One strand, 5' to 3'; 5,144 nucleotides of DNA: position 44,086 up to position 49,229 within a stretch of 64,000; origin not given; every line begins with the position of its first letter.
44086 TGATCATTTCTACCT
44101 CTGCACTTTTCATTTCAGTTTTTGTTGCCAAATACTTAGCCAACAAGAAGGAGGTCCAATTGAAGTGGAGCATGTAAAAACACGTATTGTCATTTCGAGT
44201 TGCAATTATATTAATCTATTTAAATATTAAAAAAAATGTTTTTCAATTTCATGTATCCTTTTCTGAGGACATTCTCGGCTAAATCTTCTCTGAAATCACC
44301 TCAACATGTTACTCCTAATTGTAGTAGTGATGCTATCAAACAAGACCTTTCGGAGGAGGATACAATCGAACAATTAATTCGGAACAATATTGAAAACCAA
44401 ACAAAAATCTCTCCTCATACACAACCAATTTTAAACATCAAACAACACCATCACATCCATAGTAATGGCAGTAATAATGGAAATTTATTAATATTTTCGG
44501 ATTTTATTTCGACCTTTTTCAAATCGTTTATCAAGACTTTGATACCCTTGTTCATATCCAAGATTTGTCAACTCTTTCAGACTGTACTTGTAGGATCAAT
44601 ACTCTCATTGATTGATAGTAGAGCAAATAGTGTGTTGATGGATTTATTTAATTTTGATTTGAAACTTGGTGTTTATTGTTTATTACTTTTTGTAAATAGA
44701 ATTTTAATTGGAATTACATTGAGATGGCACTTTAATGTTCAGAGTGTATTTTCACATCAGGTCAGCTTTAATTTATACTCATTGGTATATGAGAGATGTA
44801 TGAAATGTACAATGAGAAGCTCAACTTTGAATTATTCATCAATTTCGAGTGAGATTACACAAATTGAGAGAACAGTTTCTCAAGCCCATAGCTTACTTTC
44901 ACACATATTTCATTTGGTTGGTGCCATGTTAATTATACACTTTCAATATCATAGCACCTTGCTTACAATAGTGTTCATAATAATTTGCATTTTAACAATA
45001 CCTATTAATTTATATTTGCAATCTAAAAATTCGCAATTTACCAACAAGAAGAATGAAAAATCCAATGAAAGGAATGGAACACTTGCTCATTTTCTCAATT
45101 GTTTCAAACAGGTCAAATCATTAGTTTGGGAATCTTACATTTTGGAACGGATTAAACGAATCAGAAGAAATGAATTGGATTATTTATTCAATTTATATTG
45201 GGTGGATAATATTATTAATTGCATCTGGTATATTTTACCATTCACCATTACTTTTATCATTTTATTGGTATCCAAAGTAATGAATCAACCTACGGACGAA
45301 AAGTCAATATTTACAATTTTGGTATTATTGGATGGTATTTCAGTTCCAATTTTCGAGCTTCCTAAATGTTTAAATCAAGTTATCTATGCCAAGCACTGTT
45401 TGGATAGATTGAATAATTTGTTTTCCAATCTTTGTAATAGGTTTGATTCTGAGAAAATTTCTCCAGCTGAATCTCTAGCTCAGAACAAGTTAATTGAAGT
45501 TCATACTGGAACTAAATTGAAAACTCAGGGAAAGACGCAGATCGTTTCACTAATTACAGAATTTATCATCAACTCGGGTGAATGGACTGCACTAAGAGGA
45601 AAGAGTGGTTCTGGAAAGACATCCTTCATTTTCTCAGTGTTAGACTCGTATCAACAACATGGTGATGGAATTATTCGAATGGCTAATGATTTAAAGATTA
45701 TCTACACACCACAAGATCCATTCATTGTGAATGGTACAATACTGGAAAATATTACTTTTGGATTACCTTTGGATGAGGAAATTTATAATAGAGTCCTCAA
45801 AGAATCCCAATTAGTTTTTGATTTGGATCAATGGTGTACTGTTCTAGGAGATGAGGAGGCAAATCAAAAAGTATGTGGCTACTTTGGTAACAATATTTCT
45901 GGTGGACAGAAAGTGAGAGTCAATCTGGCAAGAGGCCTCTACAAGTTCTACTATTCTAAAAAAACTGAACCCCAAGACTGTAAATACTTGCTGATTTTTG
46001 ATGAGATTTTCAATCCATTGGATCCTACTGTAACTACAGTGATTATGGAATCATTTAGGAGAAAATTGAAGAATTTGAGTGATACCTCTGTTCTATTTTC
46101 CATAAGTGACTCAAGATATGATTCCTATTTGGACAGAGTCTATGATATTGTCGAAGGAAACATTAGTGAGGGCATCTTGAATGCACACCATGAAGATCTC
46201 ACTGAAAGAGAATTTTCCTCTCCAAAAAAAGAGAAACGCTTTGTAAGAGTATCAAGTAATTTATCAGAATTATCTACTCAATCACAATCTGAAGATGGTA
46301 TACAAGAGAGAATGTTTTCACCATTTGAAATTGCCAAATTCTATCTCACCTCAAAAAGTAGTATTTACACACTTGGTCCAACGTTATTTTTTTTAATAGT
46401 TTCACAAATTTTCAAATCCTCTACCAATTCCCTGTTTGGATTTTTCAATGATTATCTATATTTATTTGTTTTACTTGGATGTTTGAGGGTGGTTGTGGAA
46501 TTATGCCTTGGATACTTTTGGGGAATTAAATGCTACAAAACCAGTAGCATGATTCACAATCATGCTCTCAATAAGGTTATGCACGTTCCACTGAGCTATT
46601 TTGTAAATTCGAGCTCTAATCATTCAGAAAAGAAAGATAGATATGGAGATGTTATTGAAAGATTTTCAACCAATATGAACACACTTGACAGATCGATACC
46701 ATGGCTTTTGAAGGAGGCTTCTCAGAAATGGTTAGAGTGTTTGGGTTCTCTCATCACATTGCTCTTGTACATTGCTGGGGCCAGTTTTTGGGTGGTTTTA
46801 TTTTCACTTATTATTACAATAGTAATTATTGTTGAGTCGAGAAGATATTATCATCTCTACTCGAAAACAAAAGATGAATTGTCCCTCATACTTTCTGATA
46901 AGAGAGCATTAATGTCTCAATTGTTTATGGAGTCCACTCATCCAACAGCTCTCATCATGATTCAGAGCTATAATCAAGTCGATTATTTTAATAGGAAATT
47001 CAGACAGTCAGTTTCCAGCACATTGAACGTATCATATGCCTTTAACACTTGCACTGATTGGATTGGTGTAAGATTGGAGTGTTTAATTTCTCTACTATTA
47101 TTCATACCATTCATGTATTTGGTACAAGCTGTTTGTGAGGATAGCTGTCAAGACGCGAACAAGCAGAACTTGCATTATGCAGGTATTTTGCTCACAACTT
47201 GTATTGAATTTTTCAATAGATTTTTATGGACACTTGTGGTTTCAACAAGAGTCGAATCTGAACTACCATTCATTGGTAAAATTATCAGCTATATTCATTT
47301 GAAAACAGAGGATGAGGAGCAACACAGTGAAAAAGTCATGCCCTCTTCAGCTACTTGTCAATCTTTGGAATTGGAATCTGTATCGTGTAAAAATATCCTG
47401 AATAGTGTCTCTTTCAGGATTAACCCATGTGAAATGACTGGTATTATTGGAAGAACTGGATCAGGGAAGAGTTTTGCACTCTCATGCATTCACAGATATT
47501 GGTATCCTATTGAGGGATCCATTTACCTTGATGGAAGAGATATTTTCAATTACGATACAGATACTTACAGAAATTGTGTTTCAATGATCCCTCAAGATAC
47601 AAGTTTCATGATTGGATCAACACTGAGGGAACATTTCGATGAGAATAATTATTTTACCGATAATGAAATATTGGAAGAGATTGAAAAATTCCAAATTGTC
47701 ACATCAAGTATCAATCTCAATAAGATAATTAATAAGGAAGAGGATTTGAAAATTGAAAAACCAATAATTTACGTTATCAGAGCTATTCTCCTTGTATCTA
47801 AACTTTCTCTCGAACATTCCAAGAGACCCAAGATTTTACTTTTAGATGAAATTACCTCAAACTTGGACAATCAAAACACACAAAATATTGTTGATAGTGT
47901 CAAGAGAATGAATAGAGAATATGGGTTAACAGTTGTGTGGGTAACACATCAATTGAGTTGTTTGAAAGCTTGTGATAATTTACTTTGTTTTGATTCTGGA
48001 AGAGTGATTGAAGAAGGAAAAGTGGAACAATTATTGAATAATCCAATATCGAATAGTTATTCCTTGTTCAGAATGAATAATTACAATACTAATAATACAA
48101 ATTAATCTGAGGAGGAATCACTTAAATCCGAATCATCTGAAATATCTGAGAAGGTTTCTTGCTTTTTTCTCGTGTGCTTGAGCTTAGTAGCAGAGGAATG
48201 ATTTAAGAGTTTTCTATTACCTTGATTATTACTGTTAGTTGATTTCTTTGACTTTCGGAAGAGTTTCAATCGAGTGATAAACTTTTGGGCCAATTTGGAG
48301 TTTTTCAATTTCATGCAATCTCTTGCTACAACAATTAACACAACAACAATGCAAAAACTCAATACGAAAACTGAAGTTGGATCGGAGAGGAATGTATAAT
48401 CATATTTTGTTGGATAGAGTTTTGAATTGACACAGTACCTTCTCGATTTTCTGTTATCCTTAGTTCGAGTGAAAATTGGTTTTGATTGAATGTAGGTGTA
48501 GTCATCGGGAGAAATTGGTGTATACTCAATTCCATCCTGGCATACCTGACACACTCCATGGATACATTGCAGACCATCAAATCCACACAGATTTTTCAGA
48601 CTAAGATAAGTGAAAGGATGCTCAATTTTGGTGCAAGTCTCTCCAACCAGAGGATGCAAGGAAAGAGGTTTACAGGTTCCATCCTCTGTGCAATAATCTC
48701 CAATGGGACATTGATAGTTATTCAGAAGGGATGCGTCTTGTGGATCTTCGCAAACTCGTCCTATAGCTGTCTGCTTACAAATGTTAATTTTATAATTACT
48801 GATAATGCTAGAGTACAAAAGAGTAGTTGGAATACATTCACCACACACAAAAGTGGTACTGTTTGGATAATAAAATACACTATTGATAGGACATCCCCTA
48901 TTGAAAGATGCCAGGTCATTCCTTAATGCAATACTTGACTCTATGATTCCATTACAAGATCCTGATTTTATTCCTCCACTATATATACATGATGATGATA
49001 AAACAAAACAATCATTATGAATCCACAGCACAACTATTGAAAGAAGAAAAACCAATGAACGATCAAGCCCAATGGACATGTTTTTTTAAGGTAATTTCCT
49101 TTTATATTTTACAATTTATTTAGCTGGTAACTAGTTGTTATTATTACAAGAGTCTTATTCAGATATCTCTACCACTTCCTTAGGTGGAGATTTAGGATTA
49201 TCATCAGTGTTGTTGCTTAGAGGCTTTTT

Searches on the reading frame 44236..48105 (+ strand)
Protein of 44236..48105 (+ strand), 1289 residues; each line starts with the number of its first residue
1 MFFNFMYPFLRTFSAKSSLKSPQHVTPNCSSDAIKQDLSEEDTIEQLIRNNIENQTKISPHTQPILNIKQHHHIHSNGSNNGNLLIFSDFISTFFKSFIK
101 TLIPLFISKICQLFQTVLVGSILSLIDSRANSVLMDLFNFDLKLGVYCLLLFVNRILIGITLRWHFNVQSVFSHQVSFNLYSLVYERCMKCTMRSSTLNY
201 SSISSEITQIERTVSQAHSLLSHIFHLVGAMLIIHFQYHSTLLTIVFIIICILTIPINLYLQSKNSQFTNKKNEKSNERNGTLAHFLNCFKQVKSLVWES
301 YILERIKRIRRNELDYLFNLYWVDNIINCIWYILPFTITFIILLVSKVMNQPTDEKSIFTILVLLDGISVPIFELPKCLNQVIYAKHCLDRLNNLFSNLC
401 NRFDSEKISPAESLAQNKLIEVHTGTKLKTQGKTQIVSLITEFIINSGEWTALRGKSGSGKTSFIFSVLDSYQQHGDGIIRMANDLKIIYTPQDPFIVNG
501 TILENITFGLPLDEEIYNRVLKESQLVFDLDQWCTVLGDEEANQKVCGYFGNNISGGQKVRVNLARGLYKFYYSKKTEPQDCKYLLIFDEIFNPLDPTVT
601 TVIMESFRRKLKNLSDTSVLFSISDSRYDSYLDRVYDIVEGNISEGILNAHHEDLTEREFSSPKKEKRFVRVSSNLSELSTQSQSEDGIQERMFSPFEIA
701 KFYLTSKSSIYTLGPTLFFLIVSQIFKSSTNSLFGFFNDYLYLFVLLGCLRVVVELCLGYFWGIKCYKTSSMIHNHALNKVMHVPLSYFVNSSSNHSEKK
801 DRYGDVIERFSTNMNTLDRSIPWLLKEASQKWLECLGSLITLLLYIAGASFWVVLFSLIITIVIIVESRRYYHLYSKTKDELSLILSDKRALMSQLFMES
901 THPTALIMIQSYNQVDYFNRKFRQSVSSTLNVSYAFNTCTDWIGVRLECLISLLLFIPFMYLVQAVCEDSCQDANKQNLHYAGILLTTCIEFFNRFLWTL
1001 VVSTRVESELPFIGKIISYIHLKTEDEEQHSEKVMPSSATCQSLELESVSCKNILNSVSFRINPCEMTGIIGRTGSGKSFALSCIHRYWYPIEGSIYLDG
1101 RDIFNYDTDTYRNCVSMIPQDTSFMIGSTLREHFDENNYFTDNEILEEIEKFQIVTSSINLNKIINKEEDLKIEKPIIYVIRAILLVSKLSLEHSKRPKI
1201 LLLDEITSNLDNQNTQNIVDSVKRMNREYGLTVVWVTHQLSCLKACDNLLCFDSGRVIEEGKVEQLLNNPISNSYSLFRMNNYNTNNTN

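Call 8: search_protein_families(library=pfam, proteins=[window:44236-48105:+], max_evalue=0.001)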
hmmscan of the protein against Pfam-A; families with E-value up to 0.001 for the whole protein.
window:44236-48105:+ (1289 aa): 6 families
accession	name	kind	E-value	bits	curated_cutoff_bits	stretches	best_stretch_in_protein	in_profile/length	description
PF00005.33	ABC_tran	-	8.3e-28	98.1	25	2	1055-1207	1-136/137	ABC transporter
PF00664.28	ABC_membrane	-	1e-24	88.1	28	2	717-965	17-249/274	ABC transporter transmembrane region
PF13304.12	AAA_21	-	2.6e-07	31.5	27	0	1192-1240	254-300/304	AAA domain, putative AbiEii toxin, Type IV TA system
PF02463.25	SMC_N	-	2.6e-07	30.7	40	0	1190-1249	151-208/220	RecF/RecN/SMC N terminal domain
PF13558.12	SbcC_Walker_B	-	2.7e-07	31.2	27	0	552-608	31-89/90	SbcC/RAD50-like, Walker B motif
PF13555.12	AAA_29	-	0.00051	20.2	27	0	1058-1079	15-36/61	P-loop containing region of AAA domain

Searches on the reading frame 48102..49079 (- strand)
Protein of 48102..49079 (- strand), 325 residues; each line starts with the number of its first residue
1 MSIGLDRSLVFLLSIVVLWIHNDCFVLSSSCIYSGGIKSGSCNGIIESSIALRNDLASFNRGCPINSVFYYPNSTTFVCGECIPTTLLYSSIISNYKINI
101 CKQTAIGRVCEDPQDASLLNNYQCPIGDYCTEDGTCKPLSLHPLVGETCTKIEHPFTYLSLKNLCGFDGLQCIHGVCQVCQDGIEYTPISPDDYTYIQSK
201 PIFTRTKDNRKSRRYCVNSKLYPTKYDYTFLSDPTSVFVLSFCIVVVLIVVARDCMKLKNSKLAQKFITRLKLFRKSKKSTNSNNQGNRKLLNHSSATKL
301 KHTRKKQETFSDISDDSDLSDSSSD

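Call 42: find_encoding_contigs(protein=window:48102-49079:-, flank=2000, max_places=3)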
Protein window:48102-49079:- (325 aa): no gene with exactly this product is on record in the collection.
